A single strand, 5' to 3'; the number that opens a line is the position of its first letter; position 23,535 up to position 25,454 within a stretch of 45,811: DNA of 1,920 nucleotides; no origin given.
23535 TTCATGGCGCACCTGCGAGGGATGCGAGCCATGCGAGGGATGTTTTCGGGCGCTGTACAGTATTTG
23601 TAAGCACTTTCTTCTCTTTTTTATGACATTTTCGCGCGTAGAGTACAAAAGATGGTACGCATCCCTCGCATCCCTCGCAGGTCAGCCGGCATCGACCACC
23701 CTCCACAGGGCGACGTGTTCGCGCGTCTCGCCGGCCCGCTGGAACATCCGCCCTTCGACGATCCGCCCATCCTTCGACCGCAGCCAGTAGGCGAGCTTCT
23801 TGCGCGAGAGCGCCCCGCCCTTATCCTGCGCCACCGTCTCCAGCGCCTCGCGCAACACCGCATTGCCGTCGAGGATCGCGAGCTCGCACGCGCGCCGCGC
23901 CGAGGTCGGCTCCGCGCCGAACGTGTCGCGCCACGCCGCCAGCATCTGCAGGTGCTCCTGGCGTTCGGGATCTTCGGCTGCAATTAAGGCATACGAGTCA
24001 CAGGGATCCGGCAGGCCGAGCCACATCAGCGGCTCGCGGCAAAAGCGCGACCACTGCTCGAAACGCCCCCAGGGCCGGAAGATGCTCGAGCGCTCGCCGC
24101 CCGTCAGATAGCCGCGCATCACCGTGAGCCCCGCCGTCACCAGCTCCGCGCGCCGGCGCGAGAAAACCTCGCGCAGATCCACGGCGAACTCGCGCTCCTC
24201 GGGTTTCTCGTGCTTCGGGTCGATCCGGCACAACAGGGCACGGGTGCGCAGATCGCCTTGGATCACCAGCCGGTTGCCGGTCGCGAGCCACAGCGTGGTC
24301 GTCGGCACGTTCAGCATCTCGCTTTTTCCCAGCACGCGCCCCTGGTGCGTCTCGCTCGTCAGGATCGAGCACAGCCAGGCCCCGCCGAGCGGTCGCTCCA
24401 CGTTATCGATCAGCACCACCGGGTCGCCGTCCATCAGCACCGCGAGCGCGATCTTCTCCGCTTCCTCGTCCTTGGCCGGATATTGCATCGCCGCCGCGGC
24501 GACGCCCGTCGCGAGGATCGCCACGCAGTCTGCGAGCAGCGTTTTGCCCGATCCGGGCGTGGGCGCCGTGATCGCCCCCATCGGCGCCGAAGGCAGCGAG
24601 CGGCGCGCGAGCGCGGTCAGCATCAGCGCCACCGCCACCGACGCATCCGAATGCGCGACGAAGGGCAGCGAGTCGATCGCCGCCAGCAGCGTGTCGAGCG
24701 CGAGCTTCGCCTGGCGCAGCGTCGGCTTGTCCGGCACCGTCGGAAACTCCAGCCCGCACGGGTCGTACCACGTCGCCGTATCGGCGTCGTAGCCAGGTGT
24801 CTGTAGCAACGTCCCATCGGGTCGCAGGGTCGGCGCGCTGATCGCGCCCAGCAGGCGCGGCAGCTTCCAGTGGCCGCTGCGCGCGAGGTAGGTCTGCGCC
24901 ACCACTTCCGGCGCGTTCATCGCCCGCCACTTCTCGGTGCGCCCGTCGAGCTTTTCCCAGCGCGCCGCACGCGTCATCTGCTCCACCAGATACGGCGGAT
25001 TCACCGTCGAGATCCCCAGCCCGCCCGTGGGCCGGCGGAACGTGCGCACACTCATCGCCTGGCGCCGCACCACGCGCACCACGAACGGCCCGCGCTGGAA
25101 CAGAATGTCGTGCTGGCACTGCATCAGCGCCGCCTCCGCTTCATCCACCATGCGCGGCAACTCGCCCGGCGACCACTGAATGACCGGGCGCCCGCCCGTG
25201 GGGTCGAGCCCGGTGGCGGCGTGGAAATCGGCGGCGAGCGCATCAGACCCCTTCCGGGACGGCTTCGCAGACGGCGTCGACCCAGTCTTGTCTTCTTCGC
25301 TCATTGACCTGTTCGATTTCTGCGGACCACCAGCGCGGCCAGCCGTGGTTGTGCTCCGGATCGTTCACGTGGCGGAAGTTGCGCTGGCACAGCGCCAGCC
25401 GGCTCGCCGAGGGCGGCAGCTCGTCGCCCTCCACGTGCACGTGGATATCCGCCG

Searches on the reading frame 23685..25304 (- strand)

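Call 71: search_protein_families(library=phrogs, proteins=[window:23685-25304:-], max_evalue=0.00001)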
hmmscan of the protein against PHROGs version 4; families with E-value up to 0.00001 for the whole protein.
window:23685-25304:- (540 aa): 3 families
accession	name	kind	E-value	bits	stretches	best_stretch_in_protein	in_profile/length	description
phrog_29234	-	unknown function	3.2e-117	393.7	1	9-538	326-863/887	-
phrog_10537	-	unknown function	7e-44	151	1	109-470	785-1154/1229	-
phrog_19930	-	DNA, RNA and nucleotide metabolism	1.8e-30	106.9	1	97-538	430-860/865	DNA polymerase/primase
